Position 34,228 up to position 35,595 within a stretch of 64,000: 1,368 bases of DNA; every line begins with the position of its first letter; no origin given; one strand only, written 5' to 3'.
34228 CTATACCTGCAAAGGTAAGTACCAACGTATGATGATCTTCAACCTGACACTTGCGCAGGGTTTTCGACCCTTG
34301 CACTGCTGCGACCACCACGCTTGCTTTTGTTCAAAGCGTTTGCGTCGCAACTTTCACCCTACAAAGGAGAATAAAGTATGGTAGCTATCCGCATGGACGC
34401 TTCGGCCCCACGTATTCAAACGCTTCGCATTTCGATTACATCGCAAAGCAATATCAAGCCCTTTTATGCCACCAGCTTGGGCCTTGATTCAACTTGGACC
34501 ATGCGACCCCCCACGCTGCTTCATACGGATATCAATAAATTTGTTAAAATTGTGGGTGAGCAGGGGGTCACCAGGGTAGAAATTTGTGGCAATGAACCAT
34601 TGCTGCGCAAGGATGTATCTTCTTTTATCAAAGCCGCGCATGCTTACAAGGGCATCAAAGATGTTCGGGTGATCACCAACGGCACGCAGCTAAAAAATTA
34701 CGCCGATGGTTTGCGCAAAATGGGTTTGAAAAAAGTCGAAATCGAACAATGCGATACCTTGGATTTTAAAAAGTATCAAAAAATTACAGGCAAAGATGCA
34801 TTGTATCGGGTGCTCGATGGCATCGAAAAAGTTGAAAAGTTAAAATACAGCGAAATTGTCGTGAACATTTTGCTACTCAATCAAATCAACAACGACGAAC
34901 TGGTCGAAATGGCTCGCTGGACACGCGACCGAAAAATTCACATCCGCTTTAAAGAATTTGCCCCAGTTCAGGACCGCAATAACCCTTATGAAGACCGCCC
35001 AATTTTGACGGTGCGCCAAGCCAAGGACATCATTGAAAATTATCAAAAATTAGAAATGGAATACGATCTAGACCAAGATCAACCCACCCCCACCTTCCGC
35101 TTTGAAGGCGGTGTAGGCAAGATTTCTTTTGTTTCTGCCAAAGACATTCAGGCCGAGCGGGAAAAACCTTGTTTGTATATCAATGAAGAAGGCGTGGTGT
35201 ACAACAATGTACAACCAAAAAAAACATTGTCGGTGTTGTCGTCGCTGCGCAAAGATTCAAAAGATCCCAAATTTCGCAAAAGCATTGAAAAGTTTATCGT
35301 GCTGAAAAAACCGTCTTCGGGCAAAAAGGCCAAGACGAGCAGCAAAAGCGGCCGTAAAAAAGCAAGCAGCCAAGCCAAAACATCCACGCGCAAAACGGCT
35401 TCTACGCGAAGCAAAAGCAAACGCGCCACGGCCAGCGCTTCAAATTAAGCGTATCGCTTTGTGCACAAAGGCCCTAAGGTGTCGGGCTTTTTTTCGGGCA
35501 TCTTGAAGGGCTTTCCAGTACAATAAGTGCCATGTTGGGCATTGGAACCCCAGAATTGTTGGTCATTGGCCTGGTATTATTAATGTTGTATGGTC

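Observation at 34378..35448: MoaA-like radical-SAM fold protein with all three cluster cysteines replaced and a histone-H1-like tail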

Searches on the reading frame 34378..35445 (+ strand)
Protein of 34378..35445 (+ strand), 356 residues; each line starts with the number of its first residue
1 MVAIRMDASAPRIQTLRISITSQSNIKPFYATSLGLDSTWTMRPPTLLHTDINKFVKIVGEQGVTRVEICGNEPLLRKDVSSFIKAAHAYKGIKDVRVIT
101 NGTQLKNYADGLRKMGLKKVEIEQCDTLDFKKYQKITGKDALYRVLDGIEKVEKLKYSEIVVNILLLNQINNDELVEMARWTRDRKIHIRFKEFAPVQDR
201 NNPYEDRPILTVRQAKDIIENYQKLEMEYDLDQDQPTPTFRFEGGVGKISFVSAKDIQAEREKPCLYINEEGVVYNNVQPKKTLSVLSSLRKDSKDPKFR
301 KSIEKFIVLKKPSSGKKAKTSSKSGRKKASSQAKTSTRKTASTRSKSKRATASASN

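Call 3: search_protein_families(library=pfam, proteins=[window:34378-35445:+], max_evalue=1)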
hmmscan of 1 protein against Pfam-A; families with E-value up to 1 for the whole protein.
window:34378-35445:+ (356 aa): 3 families
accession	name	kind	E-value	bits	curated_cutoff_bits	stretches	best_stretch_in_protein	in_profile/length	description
PF04055.27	Radical_SAM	-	4.3e-14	53.5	29.5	1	44-181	25-165/166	Radical SAM superfamily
PF06547.17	DUF1117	-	0.033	15.2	25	1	248-345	14-109/113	Protein of unknown function (DUF1117)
PF06463.18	Mob_synth_C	-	0.058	13.8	37.4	1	187-254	1-66/128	Molybdenum Cofactor Synthesis C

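Call 4: search_protein_families(library=ncbifam, proteins=[window:34378-35445:+], max_evalue=1)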
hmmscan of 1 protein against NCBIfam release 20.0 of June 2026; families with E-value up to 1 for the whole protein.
window:34378-35445:+ (356 aa): 26 families (the best 25 are shown)
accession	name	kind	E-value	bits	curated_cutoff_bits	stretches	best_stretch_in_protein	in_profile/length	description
TIGR02666.1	moaA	equivalog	9.4e-49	166.2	284.05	1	7-322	3-322/336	GTP 3',8-cyclase MoaA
NF001199.0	PRK00164.2-1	equivalog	1.8e-36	125.9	231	1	12-205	10-198/308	GTP 3',8-cyclase MoaA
TIGR02668.1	moaA_archaeal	equivalog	7.3e-36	123.7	325.25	1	12-207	8-199/303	GTP 3',8-cyclase MoaA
NF045646.2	rSAM_Se_TrsS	equivalog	3.7e-13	48.8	490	1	54-198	123-267/441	radical SAM (seleno)protein TrsS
NF045702.1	rSAM_GDGT_ether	equivalog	6.4e-11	41.5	450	1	51-197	120-268/486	tetraether lipid synthase Tes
NF050035.1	rSAM_WgK_link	exception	1.1e-09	37.8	650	1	16-182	11-171/367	radical SAM/SPASM peptide maturase WgkB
TIGR04347.1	pseudo_SAM_Halo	equivalog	1.9e-07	30.7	525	1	44-156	65-175/390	TIGR04347 family pseudo-SAM/SPASM protein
TIGR04317.1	W_rSAM_matur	equivalog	5.1e-07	29.1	380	1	51-196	37-186/349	tungsten cofactor oxidoreductase radical SAM maturase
TIGR04321.1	spiroSPASM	subfamily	1.2e-06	27.5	250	1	70-189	289-412/510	spiro-SPASM protein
TIGR02109.1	PQQ_syn_pqqE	equivalog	2.5e-06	26.7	381.35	1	58-189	48-179/358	pyrroloquinoline quinone biosynthesis protein PqqE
TIGR03963.1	rSAM_QueE_Clost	equivalog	5.9e-06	26.1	260.1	1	54-161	55-164/219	putative 7-carboxy-7-deazaguanine synthase QueE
TIGR04055.1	rSAM_NirJ2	equivalog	4e-05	23.3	500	1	60-178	42-157/326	putative heme d1 biosynthesis radical SAM protein NirJ2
TIGR04545.1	rSAM_ahbD_hemeb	equivalog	6.2e-05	22.6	500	1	51-175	34-155/339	heme b synthase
TIGR04466.1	rSAM_BlsE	equivalog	8e-05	22.2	400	1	51-122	35-104/327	cytosylglucuronate decarboxylase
NF045574.1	sacti_mat_StsB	exception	8.5e-05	21.6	625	1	8-188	90-262/466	StsB family radical SAM/SPASM domain sactipeptide maturase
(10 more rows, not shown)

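Call 6: find_homologous_proteins(query=window:34378-35445:+)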
Query window:34378-35445:+ (356 aa): 64 proteins with E <= 0.001 among 2124 candidates.
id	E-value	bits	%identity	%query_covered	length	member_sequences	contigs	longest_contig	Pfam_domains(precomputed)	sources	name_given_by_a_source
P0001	1.2e-228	776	100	100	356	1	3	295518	PF04055.28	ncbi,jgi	jgi:cyclic pyranopterin phosphate synthase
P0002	3.2e-145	502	69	87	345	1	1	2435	PF04055.28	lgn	-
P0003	3.4e-139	482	66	90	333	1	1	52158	PF04055.28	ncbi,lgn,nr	ncbi:MAG: radical SAM protein [Bdellovibrionales bacterium]|nr:radical SAM protein [Bdellovibrionale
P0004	8.4e-139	480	68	87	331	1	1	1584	PF04055.28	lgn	-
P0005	1.0e-135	470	67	89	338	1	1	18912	PF04055.28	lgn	-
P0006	3.9e-124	432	60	91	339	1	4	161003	PF04055.28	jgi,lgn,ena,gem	-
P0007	1.1e-104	368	52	97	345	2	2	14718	PF04055.28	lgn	-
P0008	1.3e-104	368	53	94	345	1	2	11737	PF04055.28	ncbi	-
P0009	1.3e-104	368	53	96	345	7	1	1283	PF04055.28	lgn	-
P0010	2.0e-104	367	53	92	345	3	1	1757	PF04055.28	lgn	-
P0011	6.9e-104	366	50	98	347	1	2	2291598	PF04055.28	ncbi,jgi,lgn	jgi:cyclic pyranopterin phosphate synthase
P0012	3.2e-103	363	52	96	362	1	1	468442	PF04055.28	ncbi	ncbi:MAG: radical SAM protein [Bdellovibrionota bacterium]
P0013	7.7e-103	362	51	95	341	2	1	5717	PF04055.28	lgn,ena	-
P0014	8.0e-103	362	51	97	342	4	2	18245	PF04055.28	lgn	-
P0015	1.9e-102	361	53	94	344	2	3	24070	PF04055.28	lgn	-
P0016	3.0e-102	360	51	94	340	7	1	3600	PF04055.28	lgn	-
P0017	3.2e-102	360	52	96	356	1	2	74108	PF04055.28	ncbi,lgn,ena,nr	ncbi:MAG: radical SAM protein [Bdellovibrionales bacterium]|nr:radical SAM protein [Bdellovibrionale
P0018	3.6e-102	360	51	94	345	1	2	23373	PF04055.28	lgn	-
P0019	1.6e-100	355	52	94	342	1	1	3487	PF04055.28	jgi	jgi:cyclic pyranopterin phosphate synthase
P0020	2.1e-99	351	52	97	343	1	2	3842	PF04055.28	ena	-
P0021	5.4e-95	336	51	89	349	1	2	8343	PF04055.28,PF06463.19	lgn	-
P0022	9.2e-91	323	48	93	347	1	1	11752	PF04055.28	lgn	-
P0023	4.5e-89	317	52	82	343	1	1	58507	PF04055.28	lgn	-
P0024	5.7e-89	317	48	96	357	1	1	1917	PF04055.28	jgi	jgi:cyclic pyranopterin phosphate synthase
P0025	1.2e-88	316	47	94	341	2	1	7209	PF04055.28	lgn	-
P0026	2.1e-88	315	76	54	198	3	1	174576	PF04055.28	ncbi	ncbi:MAG: radical SAM protein [Bdellovibrionota bacterium]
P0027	1.3e-85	306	46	97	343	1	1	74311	PF04055.28,PF13353.12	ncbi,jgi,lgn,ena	-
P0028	8.7e-85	303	48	87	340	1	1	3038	PF04055.28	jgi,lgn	jgi:cyclic pyranopterin phosphate synthase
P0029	1.2e-84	303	46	97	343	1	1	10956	PF04055.28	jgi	jgi:GTP 3',8-cyclase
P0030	1.6e-84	302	44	97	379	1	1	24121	PF04055.28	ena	-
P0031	2.9e-84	301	48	87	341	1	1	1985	PF04055.28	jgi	jgi:GTP 3',8-cyclase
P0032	1.1e-83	299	48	87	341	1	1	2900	PF04055.28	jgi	jgi:GTP 3',8-cyclase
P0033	3.2e-80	288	45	95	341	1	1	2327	PF04055.28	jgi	jgi:GTP 3',8-cyclase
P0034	2.5e-79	285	43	94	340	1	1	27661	PF04055.28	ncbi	ncbi:MAG: radical SAM protein [Pseudomonadota bacterium]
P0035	1.4e-77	279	44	94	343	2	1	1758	PF04055.28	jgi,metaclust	metaclust:\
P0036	5.7e-77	277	44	90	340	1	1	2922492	PF04055.28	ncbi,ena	-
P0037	5.6e-76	274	45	89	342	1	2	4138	PF04055.28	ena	-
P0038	2.2e-75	272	45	90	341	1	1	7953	PF04055.28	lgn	-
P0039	2.6e-75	272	49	78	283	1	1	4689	PF04055.28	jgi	jgi:cyclic pyranopterin phosphate synthase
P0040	2.8e-35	140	34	70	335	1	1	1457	PF04055.28,PF13353.12,PF06463.19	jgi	-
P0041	3.9e-32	130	35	70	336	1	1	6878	PF04055.28,PF06463.19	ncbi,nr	ncbi:MAG: GTP 3',8-cyclase MoaA [Deltaproteobacteria bacterium]|nr:GTP 3',8-cyclase MoaA [Deltaprote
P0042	1.3e-30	125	33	70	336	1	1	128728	PF04055.28,PF06463.19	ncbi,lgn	-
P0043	1.2e-29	122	33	68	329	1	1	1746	PF04055.28,PF06463.19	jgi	jgi:cyclic pyranopterin phosphate synthase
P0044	3.7e-29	120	33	68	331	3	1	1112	PF04055.28,PF06463.19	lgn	-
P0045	6.5e-29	119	31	73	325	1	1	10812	PF04055.28,PF13353.12,PF06463.19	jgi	-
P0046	1.1e-27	115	33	68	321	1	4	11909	PF04055.28,PF13353.12,PF06463.19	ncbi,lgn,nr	ncbi:MAG: GTP 3',8-cyclase MoaA [Bacillota bacterium]|nr:GTP 3',8-cyclase MoaA [Bacillota bacterium]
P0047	1.3e-27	115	33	67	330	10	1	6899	PF04055.28,PF06463.19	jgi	-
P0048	3.0e-27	114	33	68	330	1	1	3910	PF04055.28,PF06463.19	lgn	-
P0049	3.3e-26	110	29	84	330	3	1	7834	PF04055.28,PF06463.19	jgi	jgi:cyclic pyranopterin phosphate synthase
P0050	1.1e-25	109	28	90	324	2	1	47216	PF04055.28,PF13353.12,PF06463.19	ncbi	-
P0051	2.6e-24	104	31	70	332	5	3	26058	PF04055.28,PF13353.12,PF06463.19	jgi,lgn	jgi:cyclic pyranopterin phosphate synthase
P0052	9.3e-22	96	26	85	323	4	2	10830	PF04055.28,PF13353.12,PF06463.19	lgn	-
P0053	3.0e-21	94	27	85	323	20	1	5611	PF04055.28,PF13353.12,PF06463.19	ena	-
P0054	3.9e-21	94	28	71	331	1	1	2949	PF04055.28,PF13353.12,PF06463.19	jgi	jgi:GTP 3',8-cyclase / cyclic pyranopterin monophosphate synthase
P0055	1.6e-18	85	28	80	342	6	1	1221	PF04055.28,PF13353.12,PF06463.19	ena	-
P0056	4.2e-18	84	35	47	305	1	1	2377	PF04055.28,PF13353.12,PF06463.19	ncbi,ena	-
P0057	4.7e-18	84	31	68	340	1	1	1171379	PF04055.28,PF06463.19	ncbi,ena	-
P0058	2.7e-17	81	25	84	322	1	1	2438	PF04055.28,PF06463.19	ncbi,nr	ncbi:MAG: GTP 3',8-cyclase MoaA, partial [Acidimicrobiia bacterium]|nr:GTP 3',8-cyclase MoaA [Acidim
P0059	1.5e-15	75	29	53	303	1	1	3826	PF04055.28,PF13353.12,PF06463.19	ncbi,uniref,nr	ncbi:molybdenum cofactor biosynthesis protein MoeA [candidate division MSBL1 archaeon SCGC-AAA382A03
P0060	6.4e-15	73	32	50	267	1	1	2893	PF04055.28,PF13353.12,PF06463.19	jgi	jgi:cyclic pyranopterin phosphate synthase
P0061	2.1e-12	65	26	82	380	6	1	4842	PF04055.28,PF06463.19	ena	-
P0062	2.0e-11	62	27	60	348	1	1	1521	PF04055.28,PF13353.12,PF06463.19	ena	-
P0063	4.2e-11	61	27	60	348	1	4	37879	PF04055.28,PF13353.12,PF06463.19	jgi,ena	-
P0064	5.3e-11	60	27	60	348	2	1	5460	PF04055.28,PF13353.12,PF06463.19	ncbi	-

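Call 7: search_solved_structures(query=window:34378-35445:+, show_alignments=2)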
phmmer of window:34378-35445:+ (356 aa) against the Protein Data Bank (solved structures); distinct sequences matched with E-value up to 0.001: 4.
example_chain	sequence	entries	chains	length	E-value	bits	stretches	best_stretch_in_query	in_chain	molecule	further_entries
1tv7_A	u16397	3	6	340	1.3e-21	80.5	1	11-224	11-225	Molybdenum cofactor biosynthesis protein A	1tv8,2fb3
2fb2_A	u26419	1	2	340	8e-21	77.9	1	11-224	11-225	Molybdenum cofactor biosynthesis protein A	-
7tol_A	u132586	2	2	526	7e-08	35.3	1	66-209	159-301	glycerol dibiphytanyl glycerol tetraether - macrocyclic archaeol synthase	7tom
8wm2_A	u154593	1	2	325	7.5e-08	35.2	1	55-123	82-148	Fe-S radical SAM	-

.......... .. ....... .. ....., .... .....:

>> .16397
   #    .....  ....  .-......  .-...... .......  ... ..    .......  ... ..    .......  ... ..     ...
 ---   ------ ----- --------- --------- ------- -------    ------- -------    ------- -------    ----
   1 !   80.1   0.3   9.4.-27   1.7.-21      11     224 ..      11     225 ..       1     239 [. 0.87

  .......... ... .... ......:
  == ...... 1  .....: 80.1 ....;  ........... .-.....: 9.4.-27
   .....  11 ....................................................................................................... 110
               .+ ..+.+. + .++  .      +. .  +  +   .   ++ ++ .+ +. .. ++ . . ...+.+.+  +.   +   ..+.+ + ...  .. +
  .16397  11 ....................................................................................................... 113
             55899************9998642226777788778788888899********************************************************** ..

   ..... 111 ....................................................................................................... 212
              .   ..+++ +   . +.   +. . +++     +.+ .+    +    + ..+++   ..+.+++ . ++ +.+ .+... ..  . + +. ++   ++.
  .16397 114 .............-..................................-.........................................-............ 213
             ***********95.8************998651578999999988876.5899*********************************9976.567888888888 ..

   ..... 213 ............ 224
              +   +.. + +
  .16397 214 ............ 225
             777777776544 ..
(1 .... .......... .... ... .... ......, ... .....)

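Call 10: find_encoding_contigs(protein=P0011, flank=8000, max_places=2)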
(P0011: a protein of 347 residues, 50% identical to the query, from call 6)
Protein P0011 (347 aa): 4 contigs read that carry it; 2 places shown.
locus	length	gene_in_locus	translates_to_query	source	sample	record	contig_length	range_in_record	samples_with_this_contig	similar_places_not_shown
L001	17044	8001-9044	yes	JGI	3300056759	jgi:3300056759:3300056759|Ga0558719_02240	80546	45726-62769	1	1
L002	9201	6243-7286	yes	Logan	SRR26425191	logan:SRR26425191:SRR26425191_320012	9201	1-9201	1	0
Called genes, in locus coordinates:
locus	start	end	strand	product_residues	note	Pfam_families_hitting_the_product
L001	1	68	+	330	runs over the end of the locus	PF24827:AstE_AspA_cat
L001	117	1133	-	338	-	-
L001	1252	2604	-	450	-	PF01554:MatE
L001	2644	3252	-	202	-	-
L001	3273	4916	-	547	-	PF08486:SpoIID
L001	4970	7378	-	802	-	PF00912:Transgly, PF00905:Transpeptidase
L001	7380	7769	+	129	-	PF07238:PilZ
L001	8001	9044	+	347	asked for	PF04055:Radical_SAM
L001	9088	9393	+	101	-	PF02416:TatA_B_E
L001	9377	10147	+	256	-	PF00902:TatC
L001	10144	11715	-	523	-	PF01642:MM_CoA_mutase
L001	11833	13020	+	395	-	-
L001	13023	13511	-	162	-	PF25917:BSH_RND (faint), PF00364:Biotin_lipoyl, PF25984:BSH_YknX (faint)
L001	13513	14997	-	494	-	PF00289:Biotin_carb_N, PF02222:ATP-grasp, PF02786:CPSase_L_D2, PF07478:Dala_Dala_lig_C, PF02785:Biotin_carb_C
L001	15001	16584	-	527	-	PF01039:Carboxyl_trans, PF03255:ACCA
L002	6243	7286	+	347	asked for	PF04055:Radical_SAM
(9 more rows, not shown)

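Call 11: find_encoding_contigs(protein=P0036, flank=8000, max_places=2)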
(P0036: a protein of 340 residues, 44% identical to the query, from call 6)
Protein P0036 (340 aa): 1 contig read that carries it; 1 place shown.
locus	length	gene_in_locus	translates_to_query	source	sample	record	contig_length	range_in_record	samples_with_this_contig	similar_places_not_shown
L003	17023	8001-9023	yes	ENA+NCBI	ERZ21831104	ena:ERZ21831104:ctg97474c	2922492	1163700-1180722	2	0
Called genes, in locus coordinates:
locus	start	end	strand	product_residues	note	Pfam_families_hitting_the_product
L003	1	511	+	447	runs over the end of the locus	PF00202:Aminotran_3, PF00155:Aminotran_1_2 (weak)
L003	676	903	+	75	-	PF09527:ATPase_gene1 (weak)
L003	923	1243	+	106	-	-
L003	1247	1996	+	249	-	PF00119:ATP-synt_A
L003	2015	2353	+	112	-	PF00137:ATP-synt_C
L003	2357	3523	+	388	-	PF00226:DnaJ, PF01556:DnaJ_C, PF00684:DnaJ_CXXCXGXG, PF27439:DnaJ_C_2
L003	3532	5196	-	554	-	PF00069:Pkinase, PF07714:PK_Tyr_Ser-Thr, PF07238:PilZ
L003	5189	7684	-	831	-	PF00912:Transgly, PF17092:PCB_OB, PF00905:Transpeptidase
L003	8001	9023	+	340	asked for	PF04055:Radical_SAM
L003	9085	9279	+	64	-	PF02416:TatA_B_E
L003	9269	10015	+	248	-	PF00902:TatC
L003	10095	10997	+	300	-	-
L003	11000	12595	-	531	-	PF01642:MM_CoA_mutase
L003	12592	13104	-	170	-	PF25984:BSH_YknX (faint), PF25917:BSH_RND (faint), PF00364:Biotin_lipoyl, PF25973:BSH_CzcB (faint)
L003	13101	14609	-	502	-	PF00289:Biotin_carb_N, PF02222:ATP-grasp, PF02786:CPSase_L_D2, PF07478:Dala_Dala_lig_C, PF02785:Biotin_carb_C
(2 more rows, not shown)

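Call 15: find_related_loci(query=A2, collection=genome_contigs, flank=6000)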
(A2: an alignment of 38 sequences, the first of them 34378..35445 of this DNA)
Query A2 (356 aa) in genome_contigs; peptide patterns used: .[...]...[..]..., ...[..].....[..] (x = any residue, [..] = any of these).
600 stretches matched a pattern (row limit reached: there are more); 242 encode a relative of the query (tblastn E <= 1e-3); the best 80 are kept; 80 distinct loci.
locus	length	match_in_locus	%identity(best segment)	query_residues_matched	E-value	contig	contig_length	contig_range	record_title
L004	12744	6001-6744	33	4-254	2e-37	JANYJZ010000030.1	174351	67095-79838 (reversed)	MAG: Ignavibacteriae bacterium isolate GL140_4_metabinner_9 GL140_4_k141_2834864, whole genome shotgun sequence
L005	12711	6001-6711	31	16-254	1e-33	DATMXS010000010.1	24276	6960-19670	MAG TPA_asm: Bryobacteraceae bacterium isolate SMAG_U13126 k141_148324, whole genome shotgun sequence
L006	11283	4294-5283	27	1-325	1e-32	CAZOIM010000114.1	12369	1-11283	MAG TPA_asm: uncultured Ignavibacteriaceae bacterium isolate binchicken_co241_296 genome assembly, contig: NODE_5104_len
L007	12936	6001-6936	29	12-326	2e-31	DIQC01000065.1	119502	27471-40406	MAG TPA_asm: Thermacetogenium sp. UBA5472 UBA5472_contig_3703, whole genome shotgun sequence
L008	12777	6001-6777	30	1-254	2e-31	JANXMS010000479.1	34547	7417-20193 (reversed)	MAG: Acidobacteria bacterium isolate 338R_concoct_101 338R_k141_1571529, whole genome shotgun sequence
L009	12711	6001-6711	31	16-254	1e-30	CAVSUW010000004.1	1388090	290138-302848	MAG: Bryobacterales bacterium isolate MFD05513.bin.2.236 genome assembly, contig: contig_6185, whole genome shotgun sequ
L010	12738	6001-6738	28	7-254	2e-30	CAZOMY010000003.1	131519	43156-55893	MAG TPA_asm: uncultured Ignavibacteriaceae bacterium isolate binchicken_co107_246 genome assembly, contig: NODE_265_leng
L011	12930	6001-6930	27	16-330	4e-30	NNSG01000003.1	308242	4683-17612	MAG: Candidatus Marinimicrobia bacterium 408169 3, whole genome shotgun sequence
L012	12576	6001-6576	35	13-202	3e-29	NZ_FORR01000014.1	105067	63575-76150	Thermoflavimicrobium dichotomicum strain DSM 44778, whole genome shotgun sequence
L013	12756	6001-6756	30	7-254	3e-29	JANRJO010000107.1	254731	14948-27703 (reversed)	MAG: Bryobacteraceae bacterium isolate bins.157 k141_419963, whole genome shotgun sequence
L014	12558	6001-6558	33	6-194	7e-29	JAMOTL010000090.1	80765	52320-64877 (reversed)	MAG: Nautiliaceae bacterium isolate 4571-419_metabat2_scaf2bin.004 4571-419_scaffold_68_c1, whole genome shotgun sequenc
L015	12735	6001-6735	29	7-254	2e-31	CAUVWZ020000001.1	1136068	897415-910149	MAG: Terriglobia bacterium isolate 02aa0e04-dc5f-4f23-8dbf-c6fe603d8365 genome assembly, contig: contig_1, whole genome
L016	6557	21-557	34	13-194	3e-28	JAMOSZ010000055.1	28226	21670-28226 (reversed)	MAG: Nautiliaceae bacterium isolate 4571-419_maxbin2_scaf2bin.073 4571-419_scaffold_334_c2, whole genome shotgun sequenc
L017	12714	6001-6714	27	12-252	2e-28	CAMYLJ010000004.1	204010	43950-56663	MAG: uncultured delta proteobacterium isolate FCS_M_Myxococcota_02 genome assembly, contig: scaffold_18, whole genome sh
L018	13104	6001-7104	24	13-356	1e-27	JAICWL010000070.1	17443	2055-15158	MAG: Fimbriimonadaceae bacterium isolate LS_FP_2_bin.42 k141_1355112_length_17443_cov_12.0000, whole genome shotgun sequ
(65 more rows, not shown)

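Call 16: list_cluster_members(proteins=[P0001, P0011, P0036, P0012, P0003, P0017, P0034, P0027, P0008, P0006])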
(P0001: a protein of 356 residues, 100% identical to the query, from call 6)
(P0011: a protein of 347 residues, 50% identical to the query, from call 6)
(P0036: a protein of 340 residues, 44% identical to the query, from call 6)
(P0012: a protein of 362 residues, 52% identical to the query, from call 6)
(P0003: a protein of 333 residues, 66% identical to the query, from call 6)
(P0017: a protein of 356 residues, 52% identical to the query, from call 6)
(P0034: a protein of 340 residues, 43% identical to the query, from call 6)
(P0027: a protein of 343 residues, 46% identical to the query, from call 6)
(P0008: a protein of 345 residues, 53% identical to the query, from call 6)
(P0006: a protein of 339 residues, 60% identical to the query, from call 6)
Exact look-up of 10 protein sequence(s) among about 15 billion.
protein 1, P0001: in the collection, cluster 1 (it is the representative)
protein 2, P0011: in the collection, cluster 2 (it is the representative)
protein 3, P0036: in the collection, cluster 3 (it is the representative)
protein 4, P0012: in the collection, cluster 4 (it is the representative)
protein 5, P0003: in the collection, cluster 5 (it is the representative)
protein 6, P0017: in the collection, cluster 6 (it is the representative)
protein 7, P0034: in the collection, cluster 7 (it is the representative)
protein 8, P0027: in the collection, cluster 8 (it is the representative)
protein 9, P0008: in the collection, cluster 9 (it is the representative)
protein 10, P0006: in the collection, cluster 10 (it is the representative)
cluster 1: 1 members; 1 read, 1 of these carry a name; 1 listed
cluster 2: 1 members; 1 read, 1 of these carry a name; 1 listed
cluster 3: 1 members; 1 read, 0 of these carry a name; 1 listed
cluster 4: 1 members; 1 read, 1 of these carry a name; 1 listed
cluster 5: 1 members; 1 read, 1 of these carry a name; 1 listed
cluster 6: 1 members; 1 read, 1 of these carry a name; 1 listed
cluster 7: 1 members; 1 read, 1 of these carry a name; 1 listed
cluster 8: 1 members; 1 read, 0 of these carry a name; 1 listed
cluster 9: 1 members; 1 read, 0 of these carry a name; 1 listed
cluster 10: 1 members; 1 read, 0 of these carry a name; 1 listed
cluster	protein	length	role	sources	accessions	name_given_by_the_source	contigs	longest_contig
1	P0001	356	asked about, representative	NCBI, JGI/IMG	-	cyclic pyranopterin phosphate synthase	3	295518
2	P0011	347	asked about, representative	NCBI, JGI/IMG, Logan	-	cyclic pyranopterin phosphate synthase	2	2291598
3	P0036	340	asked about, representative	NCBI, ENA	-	-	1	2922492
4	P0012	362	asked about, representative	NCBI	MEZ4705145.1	MAG: radical SAM protein [Bdellovibrionota bacterium]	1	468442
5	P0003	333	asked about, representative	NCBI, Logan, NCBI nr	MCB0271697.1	MAG: radical SAM protein [Bdellovibrionales bacterium] | radical SAM protein [Bdellovibrionales bacterium]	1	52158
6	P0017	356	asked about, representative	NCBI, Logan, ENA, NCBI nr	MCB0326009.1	MAG: radical SAM protein [Bdellovibrionales bacterium] | radical SAM protein [Bdellovibrionales bacterium]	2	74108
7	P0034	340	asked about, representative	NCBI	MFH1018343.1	MAG: radical SAM protein [Pseudomonadota bacterium]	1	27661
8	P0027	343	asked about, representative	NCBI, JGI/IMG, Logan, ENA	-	-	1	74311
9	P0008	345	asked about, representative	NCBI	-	-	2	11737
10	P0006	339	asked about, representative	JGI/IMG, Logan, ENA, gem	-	-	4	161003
